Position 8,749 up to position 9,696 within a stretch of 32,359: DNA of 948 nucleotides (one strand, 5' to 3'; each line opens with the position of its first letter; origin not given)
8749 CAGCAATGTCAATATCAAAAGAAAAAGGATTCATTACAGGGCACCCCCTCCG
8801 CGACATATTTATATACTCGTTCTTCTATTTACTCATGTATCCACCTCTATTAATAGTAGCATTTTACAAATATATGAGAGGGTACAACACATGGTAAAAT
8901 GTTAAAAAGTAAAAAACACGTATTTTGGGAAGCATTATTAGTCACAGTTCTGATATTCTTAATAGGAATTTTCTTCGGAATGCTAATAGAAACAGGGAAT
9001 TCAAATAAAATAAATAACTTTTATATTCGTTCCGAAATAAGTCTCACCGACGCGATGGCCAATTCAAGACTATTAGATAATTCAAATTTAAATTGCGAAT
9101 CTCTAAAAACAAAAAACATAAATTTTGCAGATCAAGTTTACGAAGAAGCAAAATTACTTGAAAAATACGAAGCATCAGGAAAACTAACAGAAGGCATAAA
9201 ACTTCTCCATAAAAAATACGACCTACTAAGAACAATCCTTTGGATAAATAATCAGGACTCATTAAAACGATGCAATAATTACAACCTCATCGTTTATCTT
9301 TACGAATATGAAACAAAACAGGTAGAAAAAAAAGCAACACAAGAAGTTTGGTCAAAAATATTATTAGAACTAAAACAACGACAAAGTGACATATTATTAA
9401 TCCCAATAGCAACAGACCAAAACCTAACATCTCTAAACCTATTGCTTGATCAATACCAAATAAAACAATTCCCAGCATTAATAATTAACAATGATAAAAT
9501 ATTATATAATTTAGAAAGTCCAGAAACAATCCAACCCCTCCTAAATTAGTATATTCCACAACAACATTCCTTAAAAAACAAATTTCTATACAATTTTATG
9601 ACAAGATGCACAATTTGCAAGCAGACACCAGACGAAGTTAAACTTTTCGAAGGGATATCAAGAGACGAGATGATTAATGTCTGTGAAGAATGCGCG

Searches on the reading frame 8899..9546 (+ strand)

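Call 77: search_protein_families(library=pfam, proteins=[window:8899-9546:+], max_evalue=1)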
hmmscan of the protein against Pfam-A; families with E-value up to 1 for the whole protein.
window:8899-9546:+ (216 aa): 1 family
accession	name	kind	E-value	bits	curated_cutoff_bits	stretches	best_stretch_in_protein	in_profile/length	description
PF11833.13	CPP1-like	-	0.007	16.5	28.4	1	2-37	133-168/196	Protein CHAPERONE-LIKE PROTEIN OF POR1-like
